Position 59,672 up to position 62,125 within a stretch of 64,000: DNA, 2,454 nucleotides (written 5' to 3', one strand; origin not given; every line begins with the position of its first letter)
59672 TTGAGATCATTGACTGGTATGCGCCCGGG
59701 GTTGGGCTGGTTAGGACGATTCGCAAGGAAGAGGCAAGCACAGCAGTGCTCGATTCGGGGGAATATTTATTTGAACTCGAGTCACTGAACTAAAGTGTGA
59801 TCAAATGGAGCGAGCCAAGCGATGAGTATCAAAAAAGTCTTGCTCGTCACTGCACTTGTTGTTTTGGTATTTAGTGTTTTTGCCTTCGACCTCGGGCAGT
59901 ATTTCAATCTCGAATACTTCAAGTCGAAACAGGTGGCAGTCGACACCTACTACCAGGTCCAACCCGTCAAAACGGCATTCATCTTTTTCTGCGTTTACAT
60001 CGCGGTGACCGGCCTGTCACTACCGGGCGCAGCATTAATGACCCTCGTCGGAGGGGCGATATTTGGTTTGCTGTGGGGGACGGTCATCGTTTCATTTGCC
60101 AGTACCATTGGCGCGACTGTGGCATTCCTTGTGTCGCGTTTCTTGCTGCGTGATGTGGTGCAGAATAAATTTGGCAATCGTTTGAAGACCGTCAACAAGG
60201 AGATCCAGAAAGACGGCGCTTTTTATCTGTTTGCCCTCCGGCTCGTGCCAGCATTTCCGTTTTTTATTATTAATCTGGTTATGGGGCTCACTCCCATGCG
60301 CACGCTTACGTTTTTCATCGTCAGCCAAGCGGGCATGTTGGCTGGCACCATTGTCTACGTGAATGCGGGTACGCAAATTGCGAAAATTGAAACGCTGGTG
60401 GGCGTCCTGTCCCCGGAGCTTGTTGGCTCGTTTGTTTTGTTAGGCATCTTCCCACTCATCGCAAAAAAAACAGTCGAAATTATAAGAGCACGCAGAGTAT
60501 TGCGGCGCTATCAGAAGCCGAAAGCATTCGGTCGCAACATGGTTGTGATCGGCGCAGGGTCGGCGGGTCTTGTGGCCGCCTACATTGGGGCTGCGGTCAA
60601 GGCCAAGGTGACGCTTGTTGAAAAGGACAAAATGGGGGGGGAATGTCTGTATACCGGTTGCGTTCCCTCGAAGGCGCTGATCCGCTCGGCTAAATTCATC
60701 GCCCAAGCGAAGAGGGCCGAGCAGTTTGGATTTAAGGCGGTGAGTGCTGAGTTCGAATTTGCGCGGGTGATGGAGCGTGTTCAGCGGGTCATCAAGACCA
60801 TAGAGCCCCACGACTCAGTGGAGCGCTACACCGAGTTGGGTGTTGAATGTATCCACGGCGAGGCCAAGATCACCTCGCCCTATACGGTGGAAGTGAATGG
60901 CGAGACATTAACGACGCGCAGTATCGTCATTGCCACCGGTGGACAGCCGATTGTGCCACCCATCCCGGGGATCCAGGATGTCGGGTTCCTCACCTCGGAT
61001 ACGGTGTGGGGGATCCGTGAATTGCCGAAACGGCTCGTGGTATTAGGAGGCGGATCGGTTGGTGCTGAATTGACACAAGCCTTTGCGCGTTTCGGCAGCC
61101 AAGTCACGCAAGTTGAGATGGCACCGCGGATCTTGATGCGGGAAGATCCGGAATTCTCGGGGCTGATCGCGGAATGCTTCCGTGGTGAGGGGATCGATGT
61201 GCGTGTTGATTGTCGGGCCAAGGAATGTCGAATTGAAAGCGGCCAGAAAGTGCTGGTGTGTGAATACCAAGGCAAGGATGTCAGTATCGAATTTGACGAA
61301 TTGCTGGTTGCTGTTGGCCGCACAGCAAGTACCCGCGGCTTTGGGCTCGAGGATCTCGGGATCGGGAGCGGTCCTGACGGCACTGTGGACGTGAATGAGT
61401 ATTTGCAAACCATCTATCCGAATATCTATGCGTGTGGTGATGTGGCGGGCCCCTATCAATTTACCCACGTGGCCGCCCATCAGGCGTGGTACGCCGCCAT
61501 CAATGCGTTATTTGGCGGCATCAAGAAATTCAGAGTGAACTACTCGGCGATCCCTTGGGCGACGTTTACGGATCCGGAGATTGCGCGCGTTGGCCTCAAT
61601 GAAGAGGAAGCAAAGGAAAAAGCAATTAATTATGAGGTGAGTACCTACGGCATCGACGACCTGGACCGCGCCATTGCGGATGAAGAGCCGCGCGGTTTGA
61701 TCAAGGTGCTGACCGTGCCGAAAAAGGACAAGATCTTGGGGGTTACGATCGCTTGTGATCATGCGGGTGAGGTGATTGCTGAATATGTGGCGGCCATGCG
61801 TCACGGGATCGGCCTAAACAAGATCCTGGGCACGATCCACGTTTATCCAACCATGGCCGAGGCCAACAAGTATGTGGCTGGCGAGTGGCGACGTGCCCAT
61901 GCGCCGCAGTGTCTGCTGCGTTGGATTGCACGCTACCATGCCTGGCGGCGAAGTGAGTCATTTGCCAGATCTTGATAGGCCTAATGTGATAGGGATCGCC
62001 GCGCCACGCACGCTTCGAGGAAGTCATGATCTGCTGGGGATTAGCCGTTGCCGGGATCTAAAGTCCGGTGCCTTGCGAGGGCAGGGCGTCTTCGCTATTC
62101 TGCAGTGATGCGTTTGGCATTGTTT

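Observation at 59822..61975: Single polypeptide joining a DedA/TVP38 membrane domain to a lipoamide-dehydrogenase-like FAD disulfide reductase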

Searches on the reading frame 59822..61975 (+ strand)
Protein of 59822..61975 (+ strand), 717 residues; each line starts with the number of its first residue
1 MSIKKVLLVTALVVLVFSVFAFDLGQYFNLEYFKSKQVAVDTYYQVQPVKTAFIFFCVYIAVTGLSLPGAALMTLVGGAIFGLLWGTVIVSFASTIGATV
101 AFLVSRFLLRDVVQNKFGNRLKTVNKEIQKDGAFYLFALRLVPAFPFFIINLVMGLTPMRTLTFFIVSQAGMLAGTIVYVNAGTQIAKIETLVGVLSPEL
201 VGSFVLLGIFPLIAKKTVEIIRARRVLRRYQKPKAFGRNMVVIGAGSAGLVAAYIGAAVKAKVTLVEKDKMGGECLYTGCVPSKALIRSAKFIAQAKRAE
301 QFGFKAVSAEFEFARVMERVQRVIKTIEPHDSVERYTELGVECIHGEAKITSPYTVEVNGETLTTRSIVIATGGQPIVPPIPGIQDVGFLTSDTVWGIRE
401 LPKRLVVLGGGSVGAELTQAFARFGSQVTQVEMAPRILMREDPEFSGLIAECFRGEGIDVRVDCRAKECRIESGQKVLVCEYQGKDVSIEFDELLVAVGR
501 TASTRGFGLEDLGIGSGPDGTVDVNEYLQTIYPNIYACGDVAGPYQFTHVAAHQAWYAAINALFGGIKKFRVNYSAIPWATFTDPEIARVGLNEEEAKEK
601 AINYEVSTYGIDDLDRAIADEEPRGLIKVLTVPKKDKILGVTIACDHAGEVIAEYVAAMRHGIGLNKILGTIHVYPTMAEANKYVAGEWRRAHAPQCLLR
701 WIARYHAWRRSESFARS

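Call 3: search_protein_families(library=pfam, proteins=[window:59822-61975:+], max_evalue=0.01)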
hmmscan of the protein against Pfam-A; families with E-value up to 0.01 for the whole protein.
window:59822-61975:+ (717 aa): 16 families
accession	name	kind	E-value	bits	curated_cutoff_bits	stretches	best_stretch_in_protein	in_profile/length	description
PF07992.20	Pyr_redox_2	-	1e-61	209.3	26.1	1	239-555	2-291/291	Pyridine nucleotide-disulphide oxidoreductase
PF02852.28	Pyr_redox_dim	-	4.9e-29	101.2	25.3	1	577-683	1-107/110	Pyridine nucleotide-disulphide oxidoreductase, dimerisation domain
PF09335.16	VTT_dom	-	2.9e-21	76.6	33.9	1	68-184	2-122/123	VTT domain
PF00070.33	Pyr_redox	-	8.7e-18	65.1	22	1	404-474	1-71/82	Pyridine nucleotide-disulphide oxidoreductase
PF13738.12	Pyr_redox_3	-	2.6e-10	40.5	30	1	241-539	1-305/305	Pyridine nucleotide-disulphide oxidoreductase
PF13434.12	Lys_Orn_oxgnase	-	3.1e-06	27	21.3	1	352-461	130-246/339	L-lysine 6-monooxygenase/L-ornithine 5-monooxygenase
PF01262.27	AlaDh_PNT_C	-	1.5e-05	25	23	0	239-270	30-61/214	Alanine dehydrogenase/PNT, C-terminal domain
PF03486.20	HI0933_like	-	3.2e-05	23.9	50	1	239-274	2-37/244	HI0933-like protein Rossmann domain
PF01266.30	DAO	-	0.00012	22.2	27.9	1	241-272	3-35/353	FAD dependent oxidoreductase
PF01134.28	GIDA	-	0.00019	21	22.1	1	240-374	2-150/391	Glucose inhibited division protein A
PF02737.24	3HCDH_N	-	0.00044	20.6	22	0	406-441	3-38/180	3-hydroxyacyl-CoA dehydrogenase, NAD binding domain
PF13450.12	NAD_binding_8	-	0.00067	20.3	21.9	1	242-275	1-35/68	NAD(P)-binding Rossmann-like domain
PF01946.23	Thi4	-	0.0022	17.7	26.2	1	238-281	18-63/235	Thi4 family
PF00890.30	FAD_binding_2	-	0.0057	16.3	20.4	0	240-270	2-32/414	FAD binding domain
PF02826.25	2-Hacid_dh_C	-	0.0058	16.5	25.1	0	403-433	37-67/178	D-isomer specific 2-hydroxyacid dehydrogenase, NAD binding domain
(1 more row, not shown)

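Call 4: search_protein_families(library=ncbifam, proteins=[window:59822-61975:+], max_evalue=0.01)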
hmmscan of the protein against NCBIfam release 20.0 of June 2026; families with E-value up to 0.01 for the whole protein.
window:59822-61975:+ (717 aa): 68 families (the best 25 are shown)
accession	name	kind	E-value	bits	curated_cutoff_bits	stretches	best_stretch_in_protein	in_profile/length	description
NF004991.0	PRK06370.1-3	subfamily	4e-147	490.8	620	1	238-709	36-507/509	FAD-containing oxidoreductase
TIGR02053.1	MerA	equivalog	4.1e-117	392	454.45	1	239-687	2-451/465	mercury(II) reductase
TIGR01350.1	lipoamide_DH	equivalog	1.3e-113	380.2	408.8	1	239-688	3-453/461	dihydrolipoyl dehydrogenase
NF004947.0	PRK06292.2-5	equivalog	3.4e-99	332.9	592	1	240-683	6-452/474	dihydrolipoyl dehydrogenase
NF004992.0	PRK06370.1-4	equivalog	5.5e-89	298.7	629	1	240-682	7-448/459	FAD-containing oxidoreductase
NF004776.0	PRK06116.1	equivalog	5.2e-86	289.4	480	1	239-680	6-444/450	glutathione-disulfide reductase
NF010311.1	PRK13748.1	subfamily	1e-84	285.4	600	1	236-687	96-546/560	mercury(II) reductase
NF004946.0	PRK06292.2-4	subfamily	4.5e-83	279.6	634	1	239-684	5-465/487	dihydrolipoyl dehydrogenase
NF004943.0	PRK06292.2-1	equivalog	5.7e-80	269.3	432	1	240-686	6-452/456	dihydrolipoyl dehydrogenase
TIGR01424.1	gluta_reduc_2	equivalog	1.8e-78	264.1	606.05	1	239-680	4-440/446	glutathione-disulfide reductase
NF003585.0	PRK05249.1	equivalog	2.6e-77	260.4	465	1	239-686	8-454/464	Si-specific NAD(P)(+) transhydrogenase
NF005883.0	PRK07845.1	equivalog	1.2e-76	258.5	479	1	239-681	4-451/466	NAD(P)H-quinone dehydrogenase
NF004945.0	PRK06292.2-3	equivalog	6.4e-75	252.8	494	1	240-686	6-449/457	dihydrolipoyl dehydrogenase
NF004990.0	PRK06370.1-1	equivalog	4.8e-74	249.7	842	1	240-680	7-446/459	FAD-containing oxidoreductase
NF005884.0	PRK07846.1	equivalog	3.2e-73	246.9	501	1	240-668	6-429/454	mycothione reductase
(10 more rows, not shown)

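Call 5: find_homologous_proteins(query=window:59822-61975:+, max_evalue=1e-10)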
Query window:59822-61975:+ (717 aa): 8000 proteins with E <= 1e-10 among 8000 candidates; the best 120 are listed.
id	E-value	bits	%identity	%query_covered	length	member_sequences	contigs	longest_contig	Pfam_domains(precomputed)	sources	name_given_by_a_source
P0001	0.0e+0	1552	97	100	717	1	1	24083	PF13434.13,PF02852.29,PF07992.21,PF09335.17,PF00070.34,PF13738.13,PF03486.21,PF01262.28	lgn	-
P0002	0.0e+0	1550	96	100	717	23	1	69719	PF13434.13,PF13450.13,PF02852.29,PF07992.21,PF09335.17,PF00070.34,PF13738.13,PF03486.21,PF01262.28,PF01134.29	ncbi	ncbi:MAG: FAD-dependent oxidoreductase [Gammaproteobacteria bacterium]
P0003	0.0e+0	1530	95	100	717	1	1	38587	PF02852.29,PF07992.21,PF09335.17,PF00070.34,PF13738.13,PF03486.21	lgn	-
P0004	0.0e+0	1285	79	99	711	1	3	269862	PF01266.31,PF13450.13,PF02852.29,PF07992.21,PF09335.17,PF00070.34,PF13738.13,PF03486.21,PF01262.28,PF01134.29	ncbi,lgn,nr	ncbi:MAG: FAD-dependent oxidoreductase [Gammaproteobacteria bacterium]|nr:FAD-dependent oxidoreducta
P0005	0.0e+0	1238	75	99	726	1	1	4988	PF01266.31,PF13450.13,PF02852.29,PF07992.21,PF09335.17,PF00070.34,PF13738.13,PF03486.21,PF01262.28,PF01134.29,PF02737.25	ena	-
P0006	0.0e+0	1232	75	96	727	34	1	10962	PF13450.13,PF02852.29,PF07992.21,PF09335.17,PF00070.34,PF13738.13,PF03486.21,PF01134.29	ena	-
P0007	0.0e+0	1220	74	99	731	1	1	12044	PF13434.13,PF02852.29,PF07992.21,PF09335.17,PF00070.34,PF13738.13,PF03486.21,PF01134.29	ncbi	ncbi:MAG: FAD-dependent oxidoreductase [Acidiferrobacterales bacterium]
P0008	0.0e+0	1213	73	99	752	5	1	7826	PF13434.13,PF02852.29,PF07992.21,PF09335.17,PF00070.34,PF13738.13,PF03486.21,PF01134.29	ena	-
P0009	0.0e+0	1211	73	99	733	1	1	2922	PF01266.31,PF13450.13,PF02852.29,PF07992.21,PF09335.17,PF00070.34,PF13738.13,PF03486.21,PF01134.29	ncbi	ncbi:MAG: FAD-dependent oxidoreductase [Acidiferrobacterales bacterium]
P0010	0.0e+0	1206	73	99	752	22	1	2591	PF13434.13,PF02852.29,PF07992.21,PF09335.17,PF00070.34,PF13738.13,PF03486.21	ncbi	-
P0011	0.0e+0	1201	71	99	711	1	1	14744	PF13450.13,PF02852.29,PF07992.21,PF09335.17,PF00070.34,PF13738.13,PF03486.21,PF01262.28,PF01134.29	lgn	-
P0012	0.0e+0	1197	72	99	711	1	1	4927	PF02852.29,PF07992.21,PF09335.17,PF00070.34,PF13738.13,PF03486.21,PF01262.28,PF01134.29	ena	-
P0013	0.0e+0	1196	73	97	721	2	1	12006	PF01266.31,PF13434.13,PF02852.29,PF07992.21,PF09335.17,PF00070.34,PF13738.13,PF03486.21,PF01134.29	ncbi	-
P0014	0.0e+0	1193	72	97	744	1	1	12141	PF02852.29,PF07992.21,PF09335.17,PF00070.34,PF13738.13,PF03486.21,PF01134.29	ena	-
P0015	0.0e+0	1193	73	96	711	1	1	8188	PF13450.13,PF07992.21,PF00070.34,PF03486.21,PF01134.29,PF12831.14,PF01266.31,PF02852.29,PF09335.17,PF13738.13,PF01262.28,PF02737.25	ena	-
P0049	0.0e+0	1170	71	99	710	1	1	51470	PF01266.31,PF13450.13,PF00890.31,PF02852.29,PF07992.21,PF09335.17,PF00070.34,PF13738.13,PF03486.21,PF01134.29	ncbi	ncbi:FAD-dependent oxidoreductase [Pseudomonadota bacterium]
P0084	0.0e+0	1162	70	99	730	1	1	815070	PF01266.31,PF13450.13,PF00890.31,PF02852.29,PF07992.21,PF09335.17,PF00070.34,PF13738.13,PF03486.21,PF01134.29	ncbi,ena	-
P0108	0.0e+0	1157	72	97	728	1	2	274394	PF01266.31,PF13450.13,PF02852.29,PF07992.21,PF09335.17,PF00070.34,PF13738.13,PF03486.21,PF01262.28,PF01134.29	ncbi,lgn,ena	-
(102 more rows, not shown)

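Call 16: find_encoding_contigs(protein=P0004, flank=6000, max_places=2)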
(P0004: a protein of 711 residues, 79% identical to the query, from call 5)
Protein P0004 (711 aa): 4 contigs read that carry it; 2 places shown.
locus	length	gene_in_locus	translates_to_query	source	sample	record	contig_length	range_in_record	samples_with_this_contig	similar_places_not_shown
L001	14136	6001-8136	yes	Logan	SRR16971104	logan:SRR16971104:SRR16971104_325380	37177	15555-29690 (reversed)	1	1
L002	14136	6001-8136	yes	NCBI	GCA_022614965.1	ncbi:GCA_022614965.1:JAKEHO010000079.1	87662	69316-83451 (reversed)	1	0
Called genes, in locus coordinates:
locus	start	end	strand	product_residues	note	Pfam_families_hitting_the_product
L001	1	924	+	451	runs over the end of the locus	PF10396:TrmE_N, PF12631:MnmE_helical, PF01926:MMR_HSR1, PF02421:FeoB_N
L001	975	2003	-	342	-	PF01075:Glyco_transf_9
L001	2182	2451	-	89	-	PF10276:zf-CHCC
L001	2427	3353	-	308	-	PF01063:Aminotran_4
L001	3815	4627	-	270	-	-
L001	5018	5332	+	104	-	-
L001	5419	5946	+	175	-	-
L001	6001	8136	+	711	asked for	PF01262:AlaDh_PNT_C (faint), PF09335:VTT_dom, PF01134:GIDA (weak), PF01266:DAO (faint), PF07992:Pyr_redox_2, PF13738:Pyr_redox_3, PF00070:Pyr_redox, PF02852:Pyr_redox_dim, +2 more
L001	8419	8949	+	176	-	PF13511:DUF4124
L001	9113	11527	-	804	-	PF00027:cNMP_binding, PF00581:Rhodanese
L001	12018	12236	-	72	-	-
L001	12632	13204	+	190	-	PF01391:Collagen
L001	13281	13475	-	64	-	-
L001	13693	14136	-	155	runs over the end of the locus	PF21173:DksA-like_N, PF01258:zf-dskA_traR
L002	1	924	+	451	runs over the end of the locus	PF10396:TrmE_N, PF12631:MnmE_helical, PF01926:MMR_HSR1, PF02421:FeoB_N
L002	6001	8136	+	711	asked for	PF01262:AlaDh_PNT_C (faint), PF09335:VTT_dom, PF01134:GIDA (weak), PF01266:DAO (faint), PF07992:Pyr_redox_2, PF13738:Pyr_redox_3, PF00070:Pyr_redox, PF02852:Pyr_redox_dim, +2 more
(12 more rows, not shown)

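Call 17: find_encoding_contigs(protein=P0084, flank=6000, max_places=2)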
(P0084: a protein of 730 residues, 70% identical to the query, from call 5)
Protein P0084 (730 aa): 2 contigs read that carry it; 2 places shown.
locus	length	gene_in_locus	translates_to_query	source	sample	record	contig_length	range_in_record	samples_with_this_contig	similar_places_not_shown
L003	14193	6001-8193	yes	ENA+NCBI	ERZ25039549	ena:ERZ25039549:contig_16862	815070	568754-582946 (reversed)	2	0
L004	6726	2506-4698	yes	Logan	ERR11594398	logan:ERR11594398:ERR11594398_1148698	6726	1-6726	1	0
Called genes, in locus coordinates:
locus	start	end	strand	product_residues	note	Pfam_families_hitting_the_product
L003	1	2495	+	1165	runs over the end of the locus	PF27156:RP005_N, PF07992:Pyr_redox_2 (weak)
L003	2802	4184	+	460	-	PF00291:PALP, PF00571:CBS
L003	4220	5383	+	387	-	PF01053:Cys_Met_Meta_PP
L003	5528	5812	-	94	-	PF04248:NTP_transf_9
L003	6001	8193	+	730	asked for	PF09335:VTT_dom, PF00890:FAD_binding_2 (faint), PF01134:GIDA (weak), PF01266:DAO (faint), PF07992:Pyr_redox_2, PF13738:Pyr_redox_3 (weak), PF00070:Pyr_redox, PF02852:Pyr_redox_dim, +2 more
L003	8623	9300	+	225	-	-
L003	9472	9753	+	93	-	-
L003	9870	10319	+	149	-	PF02639:DUF188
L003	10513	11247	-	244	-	PF03741:TerC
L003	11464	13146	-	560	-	PF00656:Peptidase_C14, PF03781:FGE-sulfatase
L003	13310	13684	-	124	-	-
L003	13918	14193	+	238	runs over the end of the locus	PF14326:DUF4384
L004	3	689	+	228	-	?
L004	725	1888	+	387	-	PF01053:Cys_Met_Meta_PP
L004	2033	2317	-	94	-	PF04248:NTP_transf_9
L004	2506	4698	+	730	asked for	PF09335:VTT_dom, PF00890:FAD_binding_2 (faint), PF01134:GIDA (weak), PF01266:DAO (faint), PF07992:Pyr_redox_2, PF13738:Pyr_redox_3 (weak), PF00070:Pyr_redox, PF02852:Pyr_redox_dim, +2 more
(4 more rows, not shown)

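Call 18: find_related_loci(query=A1, collection=genome_contigs, flank=5000)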
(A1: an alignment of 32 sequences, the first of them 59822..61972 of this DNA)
Query A1 (717 aa) in genome_contigs; peptide patterns used: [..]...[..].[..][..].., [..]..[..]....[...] (x = any residue, [..] = any of these).
600 stretches matched a pattern (row limit reached: there are more); 325 encode a relative of the query (tblastn E <= 1e-3); the best 80 are kept; 80 distinct loci.
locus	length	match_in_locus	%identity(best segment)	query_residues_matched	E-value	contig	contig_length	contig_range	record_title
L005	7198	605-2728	67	1-710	0e+0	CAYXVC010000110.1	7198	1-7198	MAG TPA_asm: uncultured Gammaproteobacteria bacterium isolate SRP128015_co1_78 genome assembly, contig: NODE_17976_lengt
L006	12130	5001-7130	67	1-711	0e+0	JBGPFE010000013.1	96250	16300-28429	MAG: Gammaproteobacteria bacterium isolate OBJ_0618_7090110_74 k141_5621632_length_96250_cov_31.7287, whole genome shotg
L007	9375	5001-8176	67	1-709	0e+0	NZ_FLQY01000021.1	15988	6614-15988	Candidatus Propionivibrio aalborgensis isolate 2, whole genome shotgun sequence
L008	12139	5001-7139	65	1-709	0e+0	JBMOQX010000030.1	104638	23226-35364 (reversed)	MAG: Pseudomonadota bacterium isolate Betzabe_MAG165 MAG165_30, whole genome shotgun sequence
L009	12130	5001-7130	64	1-710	0e+0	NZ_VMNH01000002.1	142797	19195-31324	Sedimenticola selenatireducens strain BK-1 k119_1692, whole genome shotgun sequence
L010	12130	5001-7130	65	1-710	0e+0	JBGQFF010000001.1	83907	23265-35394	MAG: Gammaproteobacteria bacterium isolate OBJ2_061818_090_6 k141_1665249_length_83907_cov_27.8416, whole genome shotgun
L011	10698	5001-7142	63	1-710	0e+0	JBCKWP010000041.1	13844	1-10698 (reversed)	Methylobacter sp. isolate SLM_LV1_30a-F06 Node_41_length_13844_cov_32.532275, whole genome shotgun sequence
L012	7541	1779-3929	65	1-710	0e+0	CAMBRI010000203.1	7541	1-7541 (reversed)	MAG: Sulfuritalea hydrogenivorans sk43H isolate MiH-14oct19-193 genome assembly, contig: MiH-14oct19-C21577, whole genom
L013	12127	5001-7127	64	1-710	0e+0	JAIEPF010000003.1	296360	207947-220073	MAG: Burkholderiales bacterium isolate co.spades.DASTOOL.1kb_167 c_000000445243, whole genome shotgun sequence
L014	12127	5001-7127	62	1-709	0e+0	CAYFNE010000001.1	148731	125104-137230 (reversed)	MAG TPA_asm: uncultured Magnetococcales bacterium isolate ERP019367_co2_107 genome assembly, contig: NODE_119_length_148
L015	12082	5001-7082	66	20-708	0e+0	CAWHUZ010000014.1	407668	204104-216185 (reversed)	MAG: uncultured beta proteobacterium isolate MFD02416.bin.2.181 genome assembly, contig: contig_32363, whole genome shot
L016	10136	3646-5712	65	23-710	0e+0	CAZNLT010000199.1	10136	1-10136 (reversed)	MAG TPA_asm: uncultured Desulfobacterales bacterium isolate binchicken_co8_349 genome assembly, contig: NODE_12817_lengt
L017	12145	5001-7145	63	1-710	0e+0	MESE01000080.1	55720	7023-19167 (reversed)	MAG: Burkholderiales bacterium RIFCSPLOWO2_02_FULL_57_36 rifcsplowo2_02_scaffold_314, whole genome shotgun sequence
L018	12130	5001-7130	60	1-710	0e+0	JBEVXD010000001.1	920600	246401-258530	MAG: Candidatus Thiodiazotropha sp. DIVDIV c_000000000001, whole genome shotgun sequence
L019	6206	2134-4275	61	1-710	0e+0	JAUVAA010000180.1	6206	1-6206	MAG: bacterium isolate CSMAG_207 CSMAG_207_k127_7821706_length_6206_cov_200.3849, whole genome shotgun sequence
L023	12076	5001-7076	63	20-710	0e+0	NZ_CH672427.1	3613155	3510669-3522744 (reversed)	Nitrococcus mobilis Nb-231 scf_1099646003885, whole genome shotgun sequence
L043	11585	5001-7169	60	1-710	0e+0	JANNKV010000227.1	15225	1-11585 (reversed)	MAG: Polaromonas sp. isolate SOY_38_metabat_66 SOY_38_k141_188953, whole genome shotgun sequence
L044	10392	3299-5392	62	23-711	0e+0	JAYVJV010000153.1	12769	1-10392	MAG: Polaromonas sp. isolate GL53_Down_metabinner_23_sub GL53_Down_metabinner_23_sub_152, whole genome shotgun sequence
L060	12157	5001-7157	59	1-710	0e+0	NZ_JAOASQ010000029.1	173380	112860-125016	MAG: Limnohabitans sp. isolate AF21_PE0_C1_S1_61_68 C1_S1_24_length_173380_cov_47, whole genome shotgun sequence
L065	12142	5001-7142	58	1-713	0e+0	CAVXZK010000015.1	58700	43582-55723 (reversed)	MAG: uncultured beta proteobacterium isolate MFD09779.bin.1.242 genome assembly, contig: contig_73066, whole genome shot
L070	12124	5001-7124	57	4-710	0e+0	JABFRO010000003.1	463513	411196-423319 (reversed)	MAG: Methylophilaceae bacterium isolate P-RSF-NP-02 c_000000007050, whole genome shotgun sequence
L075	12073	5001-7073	57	20-710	0e+0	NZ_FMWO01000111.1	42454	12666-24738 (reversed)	Nitrosomonas mobilis isolate 1, whole genome shotgun sequence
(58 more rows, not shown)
